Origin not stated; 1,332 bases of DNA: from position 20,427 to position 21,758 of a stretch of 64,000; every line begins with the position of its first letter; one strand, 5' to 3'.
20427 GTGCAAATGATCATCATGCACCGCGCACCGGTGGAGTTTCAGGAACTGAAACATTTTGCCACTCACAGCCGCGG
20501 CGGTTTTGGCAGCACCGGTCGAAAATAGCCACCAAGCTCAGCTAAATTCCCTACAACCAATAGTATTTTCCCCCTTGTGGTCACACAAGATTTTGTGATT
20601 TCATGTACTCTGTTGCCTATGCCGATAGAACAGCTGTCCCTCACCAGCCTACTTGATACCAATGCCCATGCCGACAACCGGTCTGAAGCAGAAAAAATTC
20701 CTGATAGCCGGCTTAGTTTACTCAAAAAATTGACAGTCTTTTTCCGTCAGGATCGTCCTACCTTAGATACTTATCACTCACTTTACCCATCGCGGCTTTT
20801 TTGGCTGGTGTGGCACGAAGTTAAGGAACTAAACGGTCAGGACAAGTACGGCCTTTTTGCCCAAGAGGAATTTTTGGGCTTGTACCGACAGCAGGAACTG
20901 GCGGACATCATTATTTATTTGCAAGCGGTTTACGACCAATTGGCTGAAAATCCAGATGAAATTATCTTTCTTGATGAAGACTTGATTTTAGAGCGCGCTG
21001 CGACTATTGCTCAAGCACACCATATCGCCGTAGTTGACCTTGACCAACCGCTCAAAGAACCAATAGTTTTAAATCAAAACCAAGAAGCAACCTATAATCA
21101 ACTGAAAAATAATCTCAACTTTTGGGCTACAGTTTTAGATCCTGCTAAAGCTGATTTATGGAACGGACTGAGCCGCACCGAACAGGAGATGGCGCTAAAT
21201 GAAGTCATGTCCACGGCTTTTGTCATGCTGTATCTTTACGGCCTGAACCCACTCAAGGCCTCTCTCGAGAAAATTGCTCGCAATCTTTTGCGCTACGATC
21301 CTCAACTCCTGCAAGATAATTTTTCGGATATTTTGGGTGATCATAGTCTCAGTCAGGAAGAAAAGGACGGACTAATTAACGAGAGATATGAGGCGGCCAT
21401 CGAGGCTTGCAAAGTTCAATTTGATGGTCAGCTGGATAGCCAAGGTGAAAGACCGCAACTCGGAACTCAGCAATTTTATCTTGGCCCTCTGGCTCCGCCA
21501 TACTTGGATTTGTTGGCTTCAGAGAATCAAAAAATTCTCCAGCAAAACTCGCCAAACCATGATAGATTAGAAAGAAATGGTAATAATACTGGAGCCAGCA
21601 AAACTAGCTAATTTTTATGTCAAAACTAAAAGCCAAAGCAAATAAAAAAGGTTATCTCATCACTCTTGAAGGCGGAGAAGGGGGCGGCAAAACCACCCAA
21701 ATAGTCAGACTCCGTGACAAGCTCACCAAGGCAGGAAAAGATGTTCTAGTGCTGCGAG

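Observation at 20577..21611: Unknown 330-344 aa protein translationally sandwiched between dut and tmk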

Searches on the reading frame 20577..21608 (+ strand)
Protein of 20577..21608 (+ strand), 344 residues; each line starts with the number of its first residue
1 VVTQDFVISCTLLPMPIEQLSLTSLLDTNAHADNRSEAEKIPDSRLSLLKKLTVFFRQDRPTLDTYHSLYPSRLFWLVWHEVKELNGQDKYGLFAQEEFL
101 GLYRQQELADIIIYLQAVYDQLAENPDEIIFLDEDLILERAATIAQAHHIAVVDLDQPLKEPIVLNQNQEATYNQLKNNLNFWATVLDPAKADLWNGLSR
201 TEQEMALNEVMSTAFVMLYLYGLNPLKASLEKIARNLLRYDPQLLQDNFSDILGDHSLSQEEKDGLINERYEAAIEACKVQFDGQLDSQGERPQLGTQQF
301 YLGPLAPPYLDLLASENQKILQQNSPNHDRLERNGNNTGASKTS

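Call 3: search_protein_families(library=pfam, proteins=[window:20577-21608:+], max_evalue=1)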
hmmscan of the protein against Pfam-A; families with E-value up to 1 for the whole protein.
window:20577-21608:+ (344 aa): 2 families
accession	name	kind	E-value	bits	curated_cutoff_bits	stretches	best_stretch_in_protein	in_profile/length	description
PF04612.17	T2SSM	-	0.033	14.8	27.8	1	194-241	7-54/160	Type II secretion system (T2SS), protein M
PF23768.1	DUF7167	-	0.11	13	24.4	0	195-210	27-42/60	Domain of unknown function (DUF7167)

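Call 4: search_protein_families(library=ncbifam, proteins=[window:20577-21608:+], max_evalue=10)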
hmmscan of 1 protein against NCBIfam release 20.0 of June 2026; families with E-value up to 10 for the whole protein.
window:20577-21608:+ (344 aa): 0 families

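Call 6: find_homologous_proteins(query=window:20577-21608:+, max_evalue=0.001)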
Query window:20577-21608:+ (344 aa): 1 proteins with E <= 0.001 among 2713 candidates.
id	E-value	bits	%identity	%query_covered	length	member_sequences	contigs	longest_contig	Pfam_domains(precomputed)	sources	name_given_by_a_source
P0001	2.9e-215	732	100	96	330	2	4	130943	-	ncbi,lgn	-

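Call 7: search_solved_structures(query=window:20577-21608:+, max_evalue=10, show_alignments=3)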
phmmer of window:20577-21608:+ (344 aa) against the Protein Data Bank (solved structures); distinct sequences matched with E-value up to 10: 0.

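Call 9: find_encoding_contigs(protein=P0001, flank=10000, max_places=6)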
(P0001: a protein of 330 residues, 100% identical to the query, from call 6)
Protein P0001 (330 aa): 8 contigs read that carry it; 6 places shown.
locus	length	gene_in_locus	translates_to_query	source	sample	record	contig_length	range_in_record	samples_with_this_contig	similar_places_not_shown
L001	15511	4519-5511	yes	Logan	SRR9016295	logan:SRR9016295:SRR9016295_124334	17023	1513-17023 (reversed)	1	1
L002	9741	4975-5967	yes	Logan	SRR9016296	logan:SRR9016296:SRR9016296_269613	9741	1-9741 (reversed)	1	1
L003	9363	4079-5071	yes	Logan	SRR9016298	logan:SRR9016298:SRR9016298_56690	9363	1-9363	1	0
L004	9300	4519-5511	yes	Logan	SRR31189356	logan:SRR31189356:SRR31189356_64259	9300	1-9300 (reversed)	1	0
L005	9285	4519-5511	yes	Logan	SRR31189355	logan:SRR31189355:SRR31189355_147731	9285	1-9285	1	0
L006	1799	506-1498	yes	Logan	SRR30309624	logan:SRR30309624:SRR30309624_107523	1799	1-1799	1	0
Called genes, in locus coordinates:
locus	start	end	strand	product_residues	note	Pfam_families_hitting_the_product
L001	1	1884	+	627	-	?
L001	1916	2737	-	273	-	PF00303:Thymidylat_synt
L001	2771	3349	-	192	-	PF22769:DCD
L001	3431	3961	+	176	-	PF00186:DHFR_1, PF01872:RibD_C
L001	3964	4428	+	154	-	PF00692:dUTPase, PF22769:DCD (weak)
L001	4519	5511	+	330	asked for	-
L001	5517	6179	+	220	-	PF13521:AAA_28, PF02223:Thymidylate_kin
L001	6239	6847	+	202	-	PF21176:RecR_HhH, PF02132:RecR_ZnF (weak), PF01751:Toprim, PF13662:Toprim_4, PF21175:RecR_C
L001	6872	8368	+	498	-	-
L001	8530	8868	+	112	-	PF02482:Ribosomal_S30AE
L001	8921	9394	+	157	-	-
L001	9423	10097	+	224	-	-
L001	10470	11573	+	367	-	-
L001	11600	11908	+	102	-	-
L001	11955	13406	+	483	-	PF01406:tRNA-synt_1e, PF01921:tRNA-synt_1f (faint), PF00133:tRNA-synt_1 (weak), PF09334:tRNA-synt_1g (weak), PF23493:CysS_C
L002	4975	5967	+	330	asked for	-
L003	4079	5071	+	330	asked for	-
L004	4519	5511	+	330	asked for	-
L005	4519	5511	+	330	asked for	-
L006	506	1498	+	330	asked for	-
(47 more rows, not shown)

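Call 14: search_protein_representatives(protein=window:20619-21608:+)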
Query: 330 residues. Proteins with E-value up to 0.001 (for the whole library): 25; up to 1e-10: 20; up to 1e-30: 4. The best 25 are listed.
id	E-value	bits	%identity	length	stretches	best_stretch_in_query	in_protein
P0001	7.2e-216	732.1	100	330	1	1-330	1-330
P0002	3.5e-53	197.6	41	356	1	25-288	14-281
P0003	4.3e-49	184.2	42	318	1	32-290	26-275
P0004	1.0e-34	137.0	36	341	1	29-290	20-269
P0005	9.3e-25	104.3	35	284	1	31-289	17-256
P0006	1.9e-21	93.4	35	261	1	40-287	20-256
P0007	5.4e-19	85.3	36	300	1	59-287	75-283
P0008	8.6e-18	81.4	34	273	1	41-243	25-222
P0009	7.3e-17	78.3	41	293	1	40-289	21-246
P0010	6.8e-16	75.1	32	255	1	41-232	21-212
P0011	8.5e-16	74.8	32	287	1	42-287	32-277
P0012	3.0e-14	69.7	38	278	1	42-286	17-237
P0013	6.5e-14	68.6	30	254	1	41-290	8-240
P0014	3.1e-12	63.1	34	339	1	43-288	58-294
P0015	5.0e-12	62.4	31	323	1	38-288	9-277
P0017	8.2e-12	61.7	33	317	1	40-306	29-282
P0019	9.8e-11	58.2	32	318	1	41-230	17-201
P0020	1.0e-10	58.2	36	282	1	64-230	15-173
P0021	1.6e-10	57.5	33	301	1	46-289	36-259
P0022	3.8e-09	53.0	27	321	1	63-289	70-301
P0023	5.7e-09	52.4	28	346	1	64-246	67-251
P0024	1.3e-06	44.6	28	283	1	32-266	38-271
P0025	1.2e-05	41.5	32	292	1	43-231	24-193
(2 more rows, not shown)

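Call 16: search_solved_structures(query=A1, max_evalue=10, show_alignments=4)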
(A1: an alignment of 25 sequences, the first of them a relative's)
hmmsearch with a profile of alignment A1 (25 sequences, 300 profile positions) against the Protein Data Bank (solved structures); distinct sequences matched with E-value up to 10: 10.
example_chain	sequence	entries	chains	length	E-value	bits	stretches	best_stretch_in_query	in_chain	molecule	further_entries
6sqw_A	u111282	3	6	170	0.00064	22.5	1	156-206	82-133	dCTP pyrophosphatase 1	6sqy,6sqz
2a3q_A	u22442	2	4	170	0.00067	22.4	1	156-206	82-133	hypothetical protein | Protein RS21-C6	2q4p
4qgp_A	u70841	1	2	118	0.0016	21.2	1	154-205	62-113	pyrophosphatase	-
2oie_A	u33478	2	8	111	0.018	17.7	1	12-102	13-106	RS21-C6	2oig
7mu5_A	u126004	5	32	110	0.042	16.5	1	12-95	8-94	dCTP pyrophosphatase 1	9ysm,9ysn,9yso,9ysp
2q73_A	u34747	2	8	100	0.21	14.2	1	126-205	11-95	Hypothetical protein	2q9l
9e9a_A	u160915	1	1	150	0.41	13.3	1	90-155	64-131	DUF1893 domain-containing protein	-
2q5z_A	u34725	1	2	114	0.65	12.6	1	121-203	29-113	Hypothetical protein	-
6f6p_C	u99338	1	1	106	0.8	12.4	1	129-176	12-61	Rab-3A-interacting protein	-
6f6p_A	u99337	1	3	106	0.86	12.2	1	130-175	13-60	Rab-3A-interacting protein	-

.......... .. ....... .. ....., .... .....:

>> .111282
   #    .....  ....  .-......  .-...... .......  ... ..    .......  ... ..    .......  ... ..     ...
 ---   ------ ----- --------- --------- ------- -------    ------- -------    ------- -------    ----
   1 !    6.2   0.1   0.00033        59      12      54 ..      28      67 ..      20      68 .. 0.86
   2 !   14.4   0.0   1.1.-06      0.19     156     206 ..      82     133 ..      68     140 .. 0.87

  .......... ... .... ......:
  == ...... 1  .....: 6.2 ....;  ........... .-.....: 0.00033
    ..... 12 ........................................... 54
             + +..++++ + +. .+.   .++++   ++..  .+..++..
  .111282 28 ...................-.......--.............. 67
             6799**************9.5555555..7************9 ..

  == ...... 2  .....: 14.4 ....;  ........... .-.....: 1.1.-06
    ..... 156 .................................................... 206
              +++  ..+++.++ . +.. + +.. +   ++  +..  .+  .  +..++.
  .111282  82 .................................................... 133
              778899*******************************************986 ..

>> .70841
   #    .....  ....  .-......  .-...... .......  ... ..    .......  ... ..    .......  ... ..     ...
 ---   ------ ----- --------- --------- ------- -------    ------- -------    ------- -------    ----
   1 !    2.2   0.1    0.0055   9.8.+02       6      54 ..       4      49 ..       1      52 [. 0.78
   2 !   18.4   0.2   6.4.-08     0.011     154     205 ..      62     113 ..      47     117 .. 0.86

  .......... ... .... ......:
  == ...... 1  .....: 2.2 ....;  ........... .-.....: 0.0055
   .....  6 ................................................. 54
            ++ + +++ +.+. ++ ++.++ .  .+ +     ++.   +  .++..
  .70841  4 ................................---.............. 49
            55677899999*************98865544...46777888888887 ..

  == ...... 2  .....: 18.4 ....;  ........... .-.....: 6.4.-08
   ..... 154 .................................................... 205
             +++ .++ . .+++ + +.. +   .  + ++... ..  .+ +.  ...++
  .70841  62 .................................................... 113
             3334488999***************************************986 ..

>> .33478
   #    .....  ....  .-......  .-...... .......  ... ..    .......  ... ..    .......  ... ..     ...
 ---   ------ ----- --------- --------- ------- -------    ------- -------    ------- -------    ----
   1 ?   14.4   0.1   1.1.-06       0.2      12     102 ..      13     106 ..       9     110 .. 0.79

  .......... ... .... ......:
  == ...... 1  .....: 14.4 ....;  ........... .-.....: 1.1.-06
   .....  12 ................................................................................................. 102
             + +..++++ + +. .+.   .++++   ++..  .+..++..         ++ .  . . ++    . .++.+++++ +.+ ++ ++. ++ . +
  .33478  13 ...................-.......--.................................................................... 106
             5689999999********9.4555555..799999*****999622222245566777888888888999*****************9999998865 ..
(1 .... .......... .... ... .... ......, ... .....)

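Call 17: search_protein_families(library=pfam, alignment_id=A1, max_evalue=1)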
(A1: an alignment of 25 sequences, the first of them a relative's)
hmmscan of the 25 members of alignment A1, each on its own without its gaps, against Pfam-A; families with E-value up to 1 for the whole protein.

A. member 1, P0001 (330 aa): 2 families
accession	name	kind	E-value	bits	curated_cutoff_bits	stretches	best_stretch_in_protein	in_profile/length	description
PF04612.17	T2SSM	-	0.031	14.9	27.8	1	180-227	7-54/160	Type II secretion system (T2SS), protein M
PF23768.1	DUF7167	-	0.098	13.2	24.4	0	181-196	27-42/60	Domain of unknown function (DUF7167)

B. families by the number of members that match (of 25 scanned): 21 families
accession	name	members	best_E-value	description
PF12643.12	MazG-like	6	3.1e-06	MazG-like family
PF09776.14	Mitoc_L55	2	0.02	Mitochondrial ribosomal protein L55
PF08286.16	Spc24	1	0.00027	Spc24 subunit of Ndc80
PF07535.18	zf-DBF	1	0.0058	DBF zinc finger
PF03294.19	Pox_Rap94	1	0.013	RNA polymerase-associated transcription specificity factor, Rap94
PF04612.17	T2SSM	1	0.031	Type II secretion system (T2SS), protein M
PF10736.14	DUF2527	1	0.049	Protein of unknown function (DUF2627)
PF25605.1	Phage_80a_gp11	1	0.056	Phage 80a gp11 protein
PF11380.13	Stealth_CR2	1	0.058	Stealth protein CR2, conserved region 2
PF02926.22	THUMP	1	0.066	THUMP domain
PF03874.21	RNA_pol_Rpb4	1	0.081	RNA polymerase Rpb4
PF23768.1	DUF7167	1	0.098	Domain of unknown function (DUF7167)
PF22539.1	DUF7004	1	0.098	Family of unknown function (DUF7004)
PF21648.2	M1E1E6-like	1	0.099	Integron cassette protein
PF18282.7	RAP80_UIM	1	0.11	RAP80 N-terminal ubiquitin interaction motif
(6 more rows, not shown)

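Call 23: find_related_loci(query=A2, collection=genome_contigs, flank=6000)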
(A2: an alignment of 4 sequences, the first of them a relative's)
Query A2 (330 aa) in genome_contigs; peptide patterns used: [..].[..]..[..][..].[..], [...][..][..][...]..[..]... (x = any residue, [..] = any of these).
134 stretches matched a pattern; 3 encode a relative of the query (tblastn E <= 1e-3); 3 distinct loci.
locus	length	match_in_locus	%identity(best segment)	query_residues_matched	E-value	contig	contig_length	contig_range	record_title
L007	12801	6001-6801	40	25-287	9e-56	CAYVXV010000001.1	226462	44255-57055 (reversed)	MAG TPA_asm: uncultured Pseudomonadales bacterium isolate SRP193661_co2_36 genome assembly, contig: NODE_18_length_22646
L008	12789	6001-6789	34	25-303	5e-41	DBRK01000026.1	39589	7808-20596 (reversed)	MAG TPA_asm: Patescibacteria group bacterium UBA1370 UBA1370_contig_4169, whole genome shotgun sequence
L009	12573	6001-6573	31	42-232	3e-21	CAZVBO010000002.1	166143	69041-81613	MAG TPA_asm: uncultured Pseudomonadales bacterium isolate SRP304446_co1_134 genome assembly, contig: NODE_25_length_1661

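Call 27: search_protein_families(library=pfam, proteins=[L007:3348-4181:-, L007:4187-4765:-, L007:4819-5361:+, L007:5371-5817:+, L007:7044-7670:+, L007:7741-8346:+, L008:5224-5805:+, L008:6985-7611:+, L008:7805-8893:+, L008:8903-9511:+], max_evalue=0.001)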
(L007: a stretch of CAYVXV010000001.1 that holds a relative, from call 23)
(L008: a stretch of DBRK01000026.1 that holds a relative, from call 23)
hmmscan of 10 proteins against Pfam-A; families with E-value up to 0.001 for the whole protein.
L007:3348-4181:- (277 aa): 2 families
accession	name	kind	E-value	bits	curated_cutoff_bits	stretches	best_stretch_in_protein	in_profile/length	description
PF00383.29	dCMP_cyt_deam_1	-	7.9e-16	58.2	25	1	153-252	20-100/102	Cytidine and deoxycytidylate deaminase zinc-binding region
PF14437.12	MafB19-deam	-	7.9e-13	48.9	27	1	157-254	23-101/142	MafB19-like deaminase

L007:4187-4765:- (192 aa): 1 family
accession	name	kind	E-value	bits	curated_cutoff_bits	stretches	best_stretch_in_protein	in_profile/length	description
PF01467.32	CTP_transf_like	-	9.2e-20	71.6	21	1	34-141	2-105/133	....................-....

L007:4819-5361:+ (181 aa): 2 families
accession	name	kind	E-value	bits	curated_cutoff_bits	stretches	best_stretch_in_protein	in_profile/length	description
PF00186.24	DHFR_1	-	2.7e-16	60.1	25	1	13-138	2-114/159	Dihydrofolate reductase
PF01872.23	RibD_C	-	3.3e-15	56.9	24.1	1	92-171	115-195/197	RibD C-terminal domain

L007:5371-5817:+ (149 aa): 2 families
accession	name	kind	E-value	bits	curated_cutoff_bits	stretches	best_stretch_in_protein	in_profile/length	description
PF00692.24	dUTPase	-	9.6e-23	80.8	22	1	20-147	5-129/129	dUTPase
PF22769.1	DCD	-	9.8e-07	29.4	27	1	54-121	86-150/153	dCTP deaminase-like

L007:7044-7670:+ (209 aa): 3 families
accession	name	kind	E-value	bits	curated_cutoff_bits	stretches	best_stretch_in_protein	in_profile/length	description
PF02223.23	Thymidylate_kin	-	1.6e-45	155.6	27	1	10-198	1-184/185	Thymidylate kinase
PF13521.12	AAA_28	-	2e-07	31.8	27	1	8-174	2-148/164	AAA domain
PF13207.12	AAA_17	-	0.00019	22.1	27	0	12-156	2-127/136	AAA domain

L007:7741-8346:+ (202 aa): 5 families
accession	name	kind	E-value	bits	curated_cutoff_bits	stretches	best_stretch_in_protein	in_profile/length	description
PF13662.12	Toprim_4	-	2.5e-22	79.3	25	1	83-174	2-84/85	Toprim domain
PF21176.3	RecR_HhH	-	4.6e-15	55.6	27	1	9-51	1-43/45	RecR, helix-hairpin-helix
PF01751.28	Toprim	-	4e-12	46.6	23.1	1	84-167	2-89/96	Toprim domain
PF21175.2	RecR_C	-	5.5e-12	45.3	22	1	177-200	1-24/24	RecR, C-terminal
PF02132.21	RecR_ZnF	-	1.3e-07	31.7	22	1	58-76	3-21/21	RecR, Cys4-zinc finger domain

L008:5224-5805:+ (194 aa): 2 families
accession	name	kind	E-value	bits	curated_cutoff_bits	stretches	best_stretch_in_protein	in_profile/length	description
PF00692.24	dUTPase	-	5.1e-22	78.5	22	1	64-192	4-129/129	dUTPase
PF22769.1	DCD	-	1.3e-05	25.8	27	1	83-166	70-150/153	dCTP deaminase-like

L008:6985-7611:+ (209 aa): 2 families
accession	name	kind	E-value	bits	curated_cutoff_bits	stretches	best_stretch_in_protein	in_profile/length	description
PF02223.23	Thymidylate_kin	-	5e-46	157.2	27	1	10-196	1-182/185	Thymidylate kinase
PF13521.12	AAA_28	-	1.2e-05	26.1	27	1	8-175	2-149/164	AAA domain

L008:7805-8893:+ (363 aa): 0 families

L008:8903-9511:+ (203 aa): 5 families
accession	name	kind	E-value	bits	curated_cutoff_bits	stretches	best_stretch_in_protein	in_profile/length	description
PF13662.12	Toprim_4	-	4.8e-23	81.6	25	1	84-175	2-84/85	Toprim domain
PF21176.3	RecR_HhH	-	5.1e-15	55.4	27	1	10-51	1-42/45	RecR, helix-hairpin-helix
PF01751.28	Toprim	-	6.4e-12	45.9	23.1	1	85-175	2-96/96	Toprim domain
PF21175.2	RecR_C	-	7.9e-12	44.8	22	1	178-201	1-24/24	RecR, C-terminal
PF02132.21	RecR_ZnF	-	4.3e-08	33.2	22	1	59-77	3-21/21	RecR, Cys4-zinc finger domain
